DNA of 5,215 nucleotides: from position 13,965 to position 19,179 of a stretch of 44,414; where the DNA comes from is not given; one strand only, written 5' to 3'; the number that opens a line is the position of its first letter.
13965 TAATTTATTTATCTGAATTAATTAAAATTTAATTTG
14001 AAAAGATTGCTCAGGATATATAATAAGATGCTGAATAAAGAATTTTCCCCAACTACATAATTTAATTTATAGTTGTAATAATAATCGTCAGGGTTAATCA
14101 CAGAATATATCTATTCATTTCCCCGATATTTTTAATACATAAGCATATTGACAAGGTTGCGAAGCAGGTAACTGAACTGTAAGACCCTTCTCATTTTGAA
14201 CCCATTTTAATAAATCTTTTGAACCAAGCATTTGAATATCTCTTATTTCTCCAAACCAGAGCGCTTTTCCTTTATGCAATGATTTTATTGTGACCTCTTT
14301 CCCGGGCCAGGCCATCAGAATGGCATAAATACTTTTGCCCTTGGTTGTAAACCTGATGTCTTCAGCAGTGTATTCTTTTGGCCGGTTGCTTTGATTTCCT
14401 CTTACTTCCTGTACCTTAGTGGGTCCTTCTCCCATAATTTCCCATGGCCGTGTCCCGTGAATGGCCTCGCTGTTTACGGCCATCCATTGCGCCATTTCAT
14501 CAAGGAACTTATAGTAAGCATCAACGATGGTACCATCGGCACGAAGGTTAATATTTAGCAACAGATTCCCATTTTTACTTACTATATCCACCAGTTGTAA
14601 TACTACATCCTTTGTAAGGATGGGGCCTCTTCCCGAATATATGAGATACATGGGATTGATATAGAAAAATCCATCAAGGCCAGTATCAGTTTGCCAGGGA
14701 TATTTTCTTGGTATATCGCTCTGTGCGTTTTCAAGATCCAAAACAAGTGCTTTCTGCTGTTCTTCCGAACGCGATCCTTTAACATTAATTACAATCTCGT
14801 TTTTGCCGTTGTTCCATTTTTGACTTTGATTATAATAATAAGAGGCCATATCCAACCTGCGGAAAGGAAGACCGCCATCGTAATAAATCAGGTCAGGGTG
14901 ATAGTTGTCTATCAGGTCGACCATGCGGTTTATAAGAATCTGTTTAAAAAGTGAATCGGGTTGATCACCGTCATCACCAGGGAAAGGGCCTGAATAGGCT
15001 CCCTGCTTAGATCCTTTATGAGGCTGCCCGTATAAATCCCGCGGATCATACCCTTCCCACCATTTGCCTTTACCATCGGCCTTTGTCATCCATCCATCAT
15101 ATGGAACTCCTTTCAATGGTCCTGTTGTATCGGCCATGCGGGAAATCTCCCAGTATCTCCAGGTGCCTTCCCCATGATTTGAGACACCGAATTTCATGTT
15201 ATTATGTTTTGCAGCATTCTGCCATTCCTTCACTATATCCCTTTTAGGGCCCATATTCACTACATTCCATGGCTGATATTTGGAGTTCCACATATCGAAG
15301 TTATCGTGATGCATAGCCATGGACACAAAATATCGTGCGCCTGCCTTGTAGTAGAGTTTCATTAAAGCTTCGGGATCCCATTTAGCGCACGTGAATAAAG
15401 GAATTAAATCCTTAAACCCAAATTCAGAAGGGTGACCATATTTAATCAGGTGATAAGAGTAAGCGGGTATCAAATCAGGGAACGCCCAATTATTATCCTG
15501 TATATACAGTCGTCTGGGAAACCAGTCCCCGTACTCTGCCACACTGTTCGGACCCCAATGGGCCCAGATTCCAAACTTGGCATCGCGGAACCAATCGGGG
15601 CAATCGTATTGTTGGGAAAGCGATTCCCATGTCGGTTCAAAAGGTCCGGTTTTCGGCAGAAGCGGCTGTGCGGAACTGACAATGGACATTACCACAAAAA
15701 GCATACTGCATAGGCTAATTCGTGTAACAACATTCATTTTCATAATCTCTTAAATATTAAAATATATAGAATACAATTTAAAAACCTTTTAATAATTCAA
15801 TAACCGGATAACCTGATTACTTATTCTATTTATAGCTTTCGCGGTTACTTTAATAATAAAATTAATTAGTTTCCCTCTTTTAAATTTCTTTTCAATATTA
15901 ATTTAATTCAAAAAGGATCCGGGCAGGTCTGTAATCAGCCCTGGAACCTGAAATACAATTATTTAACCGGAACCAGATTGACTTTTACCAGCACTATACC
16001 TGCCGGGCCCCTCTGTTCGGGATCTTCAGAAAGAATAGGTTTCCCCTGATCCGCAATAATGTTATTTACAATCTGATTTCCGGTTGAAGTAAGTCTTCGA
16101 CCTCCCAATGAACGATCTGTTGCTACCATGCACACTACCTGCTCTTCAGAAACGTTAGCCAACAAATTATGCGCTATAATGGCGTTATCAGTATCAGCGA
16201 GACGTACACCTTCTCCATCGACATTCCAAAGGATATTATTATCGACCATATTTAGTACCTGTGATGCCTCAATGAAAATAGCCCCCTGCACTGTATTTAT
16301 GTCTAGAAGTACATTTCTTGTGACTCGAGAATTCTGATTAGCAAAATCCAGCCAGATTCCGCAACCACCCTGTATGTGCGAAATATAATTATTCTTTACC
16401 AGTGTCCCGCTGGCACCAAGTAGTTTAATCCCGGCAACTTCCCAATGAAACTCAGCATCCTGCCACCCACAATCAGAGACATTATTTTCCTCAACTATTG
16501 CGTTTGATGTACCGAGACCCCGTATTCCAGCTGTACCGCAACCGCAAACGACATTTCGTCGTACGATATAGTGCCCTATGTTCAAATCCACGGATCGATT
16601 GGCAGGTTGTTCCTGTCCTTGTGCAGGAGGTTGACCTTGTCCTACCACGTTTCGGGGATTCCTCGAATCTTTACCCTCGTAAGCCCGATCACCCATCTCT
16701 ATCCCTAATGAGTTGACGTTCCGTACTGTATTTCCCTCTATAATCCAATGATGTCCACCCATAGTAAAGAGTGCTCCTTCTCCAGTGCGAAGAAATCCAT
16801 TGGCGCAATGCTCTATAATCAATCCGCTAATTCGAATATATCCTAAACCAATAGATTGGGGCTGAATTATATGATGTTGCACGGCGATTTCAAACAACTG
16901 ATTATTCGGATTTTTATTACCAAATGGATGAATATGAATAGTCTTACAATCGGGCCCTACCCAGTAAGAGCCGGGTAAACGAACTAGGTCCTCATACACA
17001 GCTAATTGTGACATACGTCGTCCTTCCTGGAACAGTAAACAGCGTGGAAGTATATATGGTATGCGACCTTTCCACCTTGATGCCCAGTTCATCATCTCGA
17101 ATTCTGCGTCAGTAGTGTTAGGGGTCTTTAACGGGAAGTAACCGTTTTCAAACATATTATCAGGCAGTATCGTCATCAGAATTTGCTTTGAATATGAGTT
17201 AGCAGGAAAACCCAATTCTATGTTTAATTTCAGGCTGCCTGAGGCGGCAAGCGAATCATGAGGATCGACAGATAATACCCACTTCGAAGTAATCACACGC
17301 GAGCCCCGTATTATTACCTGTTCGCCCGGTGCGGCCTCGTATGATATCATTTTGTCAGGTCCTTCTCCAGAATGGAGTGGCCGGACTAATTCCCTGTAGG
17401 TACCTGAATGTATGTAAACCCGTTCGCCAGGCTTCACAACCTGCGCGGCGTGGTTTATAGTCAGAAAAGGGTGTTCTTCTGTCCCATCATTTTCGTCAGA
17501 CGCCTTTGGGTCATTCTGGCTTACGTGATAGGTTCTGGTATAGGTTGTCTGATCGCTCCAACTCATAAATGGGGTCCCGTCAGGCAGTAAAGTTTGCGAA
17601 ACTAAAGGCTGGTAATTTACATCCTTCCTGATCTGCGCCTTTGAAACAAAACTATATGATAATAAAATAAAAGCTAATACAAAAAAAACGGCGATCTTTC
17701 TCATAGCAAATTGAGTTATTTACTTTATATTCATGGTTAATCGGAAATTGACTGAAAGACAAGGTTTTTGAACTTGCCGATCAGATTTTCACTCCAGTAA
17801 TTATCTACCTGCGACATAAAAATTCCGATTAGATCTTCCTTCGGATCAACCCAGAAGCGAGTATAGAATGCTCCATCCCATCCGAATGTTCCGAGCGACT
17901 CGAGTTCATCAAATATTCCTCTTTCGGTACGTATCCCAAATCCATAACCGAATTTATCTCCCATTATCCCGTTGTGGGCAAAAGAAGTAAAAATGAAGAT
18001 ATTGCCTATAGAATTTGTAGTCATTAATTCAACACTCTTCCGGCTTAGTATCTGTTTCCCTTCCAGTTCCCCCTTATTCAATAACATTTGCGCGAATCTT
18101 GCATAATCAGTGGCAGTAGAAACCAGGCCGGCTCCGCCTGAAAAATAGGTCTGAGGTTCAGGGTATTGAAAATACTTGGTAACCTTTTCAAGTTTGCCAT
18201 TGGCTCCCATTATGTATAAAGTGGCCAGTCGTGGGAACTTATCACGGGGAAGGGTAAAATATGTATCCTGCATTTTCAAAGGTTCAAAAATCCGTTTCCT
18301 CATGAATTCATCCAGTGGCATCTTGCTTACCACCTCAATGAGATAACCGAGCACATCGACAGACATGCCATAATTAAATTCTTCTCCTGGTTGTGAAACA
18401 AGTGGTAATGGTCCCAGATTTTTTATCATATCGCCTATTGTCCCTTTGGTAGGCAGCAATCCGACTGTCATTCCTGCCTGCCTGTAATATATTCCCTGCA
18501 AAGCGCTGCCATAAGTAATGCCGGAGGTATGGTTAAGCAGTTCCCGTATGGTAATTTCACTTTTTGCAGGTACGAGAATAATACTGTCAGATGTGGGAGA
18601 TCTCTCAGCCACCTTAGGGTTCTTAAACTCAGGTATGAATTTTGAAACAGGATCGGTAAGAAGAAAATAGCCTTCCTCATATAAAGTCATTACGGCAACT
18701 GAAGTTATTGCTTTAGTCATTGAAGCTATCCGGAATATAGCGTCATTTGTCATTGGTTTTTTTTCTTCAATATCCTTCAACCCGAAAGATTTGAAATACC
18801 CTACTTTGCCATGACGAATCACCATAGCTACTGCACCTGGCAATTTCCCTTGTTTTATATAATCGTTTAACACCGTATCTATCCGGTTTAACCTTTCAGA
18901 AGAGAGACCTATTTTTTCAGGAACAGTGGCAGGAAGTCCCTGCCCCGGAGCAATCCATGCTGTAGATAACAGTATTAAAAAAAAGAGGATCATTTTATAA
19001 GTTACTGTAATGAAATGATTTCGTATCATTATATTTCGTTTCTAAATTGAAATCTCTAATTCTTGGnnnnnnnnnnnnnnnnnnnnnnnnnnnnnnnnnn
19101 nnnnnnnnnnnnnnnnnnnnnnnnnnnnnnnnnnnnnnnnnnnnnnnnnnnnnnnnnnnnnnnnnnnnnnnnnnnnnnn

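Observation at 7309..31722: One sigma/anti-sigma-controlled PUL whose enzyme arm is dominated by proteins with no assignable CAZy family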

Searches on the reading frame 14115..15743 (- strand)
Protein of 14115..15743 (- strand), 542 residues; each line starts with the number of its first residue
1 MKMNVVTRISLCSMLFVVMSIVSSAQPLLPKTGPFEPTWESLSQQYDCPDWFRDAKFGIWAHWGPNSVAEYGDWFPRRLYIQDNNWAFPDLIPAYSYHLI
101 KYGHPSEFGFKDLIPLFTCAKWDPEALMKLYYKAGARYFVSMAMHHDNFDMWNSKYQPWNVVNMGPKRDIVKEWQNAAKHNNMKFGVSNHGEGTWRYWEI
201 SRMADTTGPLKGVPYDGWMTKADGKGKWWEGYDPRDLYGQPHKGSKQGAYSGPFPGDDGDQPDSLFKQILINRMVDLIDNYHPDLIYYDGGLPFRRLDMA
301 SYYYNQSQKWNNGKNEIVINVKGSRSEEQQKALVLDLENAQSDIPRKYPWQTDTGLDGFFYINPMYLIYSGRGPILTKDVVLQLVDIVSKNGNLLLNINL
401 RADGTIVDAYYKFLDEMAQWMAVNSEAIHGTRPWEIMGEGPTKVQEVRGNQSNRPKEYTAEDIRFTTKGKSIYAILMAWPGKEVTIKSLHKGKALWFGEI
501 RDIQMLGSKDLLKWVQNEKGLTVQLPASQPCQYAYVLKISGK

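Call 3: search_protein_families(library=pfam, proteins=[window:14115-15743:-], max_evalue=0.01)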
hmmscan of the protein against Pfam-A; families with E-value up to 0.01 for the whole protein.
window:14115-15743:- (542 aa): 2 families
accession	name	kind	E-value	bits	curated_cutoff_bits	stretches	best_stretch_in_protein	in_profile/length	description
PF01120.23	Alpha_L_fucos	-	9.8e-82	275.6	25.2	1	31-426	10-345/345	Alpha-L-fucosidase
PF16757.11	Fucosidase_C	-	2.6e-14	54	25.6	1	457-539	3-87/88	Alpha-L-fucosidase C-terminal domain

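Call 5: search_protein_families(library=ncbifam, proteins=[window:14115-15743:-], max_evalue=0.01)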
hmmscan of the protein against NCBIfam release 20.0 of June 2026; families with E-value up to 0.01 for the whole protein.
window:14115-15743:- (542 aa): 0 families

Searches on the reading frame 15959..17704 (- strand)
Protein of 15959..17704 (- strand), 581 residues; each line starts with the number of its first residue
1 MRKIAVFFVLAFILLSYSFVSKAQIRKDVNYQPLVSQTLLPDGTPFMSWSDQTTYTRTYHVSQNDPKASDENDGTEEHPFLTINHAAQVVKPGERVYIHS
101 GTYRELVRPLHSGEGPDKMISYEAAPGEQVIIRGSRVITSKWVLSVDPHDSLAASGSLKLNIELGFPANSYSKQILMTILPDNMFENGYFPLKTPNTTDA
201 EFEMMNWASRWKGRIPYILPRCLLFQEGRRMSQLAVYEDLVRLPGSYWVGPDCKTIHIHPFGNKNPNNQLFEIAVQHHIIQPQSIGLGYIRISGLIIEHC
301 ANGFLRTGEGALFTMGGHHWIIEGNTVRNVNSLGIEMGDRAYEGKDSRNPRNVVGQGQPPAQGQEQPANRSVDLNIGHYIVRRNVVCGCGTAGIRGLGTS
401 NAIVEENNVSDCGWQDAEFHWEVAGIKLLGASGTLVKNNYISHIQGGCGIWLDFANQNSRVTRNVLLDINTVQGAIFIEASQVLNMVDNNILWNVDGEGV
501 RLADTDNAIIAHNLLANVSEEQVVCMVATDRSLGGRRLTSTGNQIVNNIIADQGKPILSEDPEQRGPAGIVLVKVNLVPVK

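Call 3: search_protein_families(library=pfam, proteins=[window:15959-17704:-], max_evalue=0.01)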
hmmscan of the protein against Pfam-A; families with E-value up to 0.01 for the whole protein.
window:15959-17704:- (581 aa): 4 families
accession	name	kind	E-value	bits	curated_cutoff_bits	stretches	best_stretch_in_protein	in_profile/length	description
PF13229.12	Beta_helix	-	1.2e-15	57.9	25.9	1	379-513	34-156/158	Right handed beta helix region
PF05048.19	NosD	-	1.6e-07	31.5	23.6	1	405-550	42-169/212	Periplasmic copper-binding protein (NosD)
PF07602.17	DUF1565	-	5.6e-06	26.3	20.3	1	69-105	4-40/257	Protein of unknown function (DUF1565)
PF22842.2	Pel9A-like_beta_helix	-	0.00011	21.7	25.2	1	63-103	12-52/370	Pel9A-like, right handed beta helix region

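Call 5: search_protein_families(library=ncbifam, proteins=[window:15959-17704:-], max_evalue=0.01)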
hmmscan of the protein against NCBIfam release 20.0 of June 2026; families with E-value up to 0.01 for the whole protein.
window:15959-17704:- (581 aa): 4 families
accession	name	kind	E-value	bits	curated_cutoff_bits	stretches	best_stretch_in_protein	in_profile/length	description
NF047854.1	LIC10774_subfam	equivalog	2.8e-06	26.5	380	1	57-105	59-105/358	LIC10774/LIC10365 family surface protein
NF041899.1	pec_ly_PelN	equivalog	0.003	16.4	740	1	58-104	27-70/437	pectate lyase PelN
TIGR03804.1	para_beta_helix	repeat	0.0034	17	19.45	0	425-442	23-40/44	parallel beta-helix repeat protein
TIGR03808.1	RR_plus_rpt_1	equivalog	0.0053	15.4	120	1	291-412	165-283/455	TIGR03808 family TAT-translocated repetitive protein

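Call 7: search_solved_structures(query=window:15959-17704:-, max_evalue=1, show_alignments=1)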
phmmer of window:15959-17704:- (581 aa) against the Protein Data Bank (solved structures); distinct sequences matched with E-value up to 1: 5.
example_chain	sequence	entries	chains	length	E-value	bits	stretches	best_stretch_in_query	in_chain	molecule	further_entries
3vst_A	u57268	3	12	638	2.7e-34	121.9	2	255-494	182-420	Xylosidase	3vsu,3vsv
7v6m_A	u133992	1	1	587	0.00028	22.9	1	52-135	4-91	Fibronectin type III domain-containing protein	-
5olq_A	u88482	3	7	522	0.0015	20.5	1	64-103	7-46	Rhamnogalacturonan lyase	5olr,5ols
7o7t_A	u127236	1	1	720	0.012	17.5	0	83-136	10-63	Poly(Beta-D-mannuronate) lyase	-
7o77_A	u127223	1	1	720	0.012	17.5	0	83-136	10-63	Poly(Beta-D-mannuronate) lyase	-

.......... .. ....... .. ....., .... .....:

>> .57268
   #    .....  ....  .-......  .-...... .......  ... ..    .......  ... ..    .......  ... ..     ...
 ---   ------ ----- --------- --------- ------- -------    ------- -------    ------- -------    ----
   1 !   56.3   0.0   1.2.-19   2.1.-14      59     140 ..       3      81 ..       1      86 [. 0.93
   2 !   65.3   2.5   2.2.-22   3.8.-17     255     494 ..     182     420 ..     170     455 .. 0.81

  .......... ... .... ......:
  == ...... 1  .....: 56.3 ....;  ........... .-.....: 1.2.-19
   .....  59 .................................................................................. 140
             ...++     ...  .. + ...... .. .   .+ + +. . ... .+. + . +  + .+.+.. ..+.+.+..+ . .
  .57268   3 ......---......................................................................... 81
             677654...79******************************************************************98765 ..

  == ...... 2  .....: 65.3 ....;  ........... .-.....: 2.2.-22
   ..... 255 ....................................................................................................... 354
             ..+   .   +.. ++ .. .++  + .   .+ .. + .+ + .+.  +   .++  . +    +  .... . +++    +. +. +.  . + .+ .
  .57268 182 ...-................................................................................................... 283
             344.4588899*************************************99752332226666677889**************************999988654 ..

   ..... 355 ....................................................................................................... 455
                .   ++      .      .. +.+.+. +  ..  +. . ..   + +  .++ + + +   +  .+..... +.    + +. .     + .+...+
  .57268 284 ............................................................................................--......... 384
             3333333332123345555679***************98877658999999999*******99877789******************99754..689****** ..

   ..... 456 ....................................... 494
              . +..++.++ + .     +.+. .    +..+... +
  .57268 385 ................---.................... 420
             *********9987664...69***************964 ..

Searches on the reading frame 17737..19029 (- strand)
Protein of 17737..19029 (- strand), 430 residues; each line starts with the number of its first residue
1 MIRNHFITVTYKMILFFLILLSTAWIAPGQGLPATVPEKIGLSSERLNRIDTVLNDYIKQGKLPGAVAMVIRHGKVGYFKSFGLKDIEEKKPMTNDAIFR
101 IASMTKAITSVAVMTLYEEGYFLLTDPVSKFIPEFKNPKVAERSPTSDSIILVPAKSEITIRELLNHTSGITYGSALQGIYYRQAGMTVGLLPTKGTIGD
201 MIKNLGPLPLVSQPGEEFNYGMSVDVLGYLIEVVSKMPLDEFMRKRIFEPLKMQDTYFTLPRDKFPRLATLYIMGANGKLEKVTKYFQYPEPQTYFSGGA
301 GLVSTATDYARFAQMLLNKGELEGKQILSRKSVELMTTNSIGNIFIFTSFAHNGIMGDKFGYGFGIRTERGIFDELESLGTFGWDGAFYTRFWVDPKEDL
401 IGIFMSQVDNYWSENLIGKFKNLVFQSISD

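Call 3: search_protein_families(library=pfam, proteins=[window:17737-19029:-], max_evalue=0.01)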
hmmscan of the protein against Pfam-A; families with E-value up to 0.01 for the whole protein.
window:17737-19029:- (430 aa): 1 family
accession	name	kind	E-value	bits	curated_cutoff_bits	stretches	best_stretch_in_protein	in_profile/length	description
PF00144.29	Beta-lactamase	-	2.9e-67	227.6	27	1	51-409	2-311/329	Beta-lactamase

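Call 5: search_protein_families(library=ncbifam, proteins=[window:17737-19029:-], max_evalue=0.01)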
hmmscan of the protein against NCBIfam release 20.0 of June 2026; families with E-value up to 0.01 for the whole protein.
window:17737-19029:- (430 aa): 48 families (the best 25 are shown)
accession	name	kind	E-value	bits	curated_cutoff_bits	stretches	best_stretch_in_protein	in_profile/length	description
NF052559.1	MthAcHydAcmB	equivalog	2.8e-53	181.1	550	1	48-420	8-381/391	methyl acetate hydrolase AcmB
NF002968.0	PRK03642.1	equivalog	9.2e-28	97.2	385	1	21-400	13-387/432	penicillin binding protein PBP4B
NF007943.0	PRK10662.1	equivalog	1.5e-18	66.6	266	1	57-330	44-284/380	D-alanyl-D-alanine-carboxypeptidase/endopeptidase AmpH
NF033085.1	bla_class_C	equivalog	3.8e-18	65.4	415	2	49-140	7-97/356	class C beta-lactamase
NF045925.1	3-sucCA_synth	equivalog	1.7e-15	56.5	800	2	13-256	8-211/498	3-succinylated cholic acid synthase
NF012173.1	CMY2-MIR-ACT-EC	exception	7.4e-15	54.6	680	2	52-136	34-117/380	CMY2/MIR/ACT/EC family class C beta-lactamase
NF038238.1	blaBUT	exception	2.4e-14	53.2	850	1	46-136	29-119/383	BUT family class C beta-lactamase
NF045671.1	blaPNC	exception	3e-14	52.7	750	1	49-137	48-135/401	PNC family class C beta-lactamase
NF000185.2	BlaEC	exception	4.1e-14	52.3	850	1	52-136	30-113/377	BlaEC family class C beta-lactamase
NF038366.1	blaSFDC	exception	8.2e-14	51.4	840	2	53-135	35-116/382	SFDC family class C beta-lactamase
NF053709.1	blaAKO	exception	1.4e-13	50.6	875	1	49-135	31-116/381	AKO family class C beta-lactamase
NF041665.1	blaPSZ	exception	1.5e-13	50.5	850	1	50-140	31-120/379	PSZ family class C beta-lactamase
NF038089.1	blaYRC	exception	4.5e-13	48.9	870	1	50-136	32-117/381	YRC family class C beta-lactamase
NF000191.1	CMY2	exception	1.4e-12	47.1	800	2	55-136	37-117/381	CMY-2 family class C beta-lactamase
NF000385.4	blaACT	exception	2e-12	46.8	810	1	51-135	33-116/380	ACT family cephalosporin-hydrolyzing class C beta-lactamase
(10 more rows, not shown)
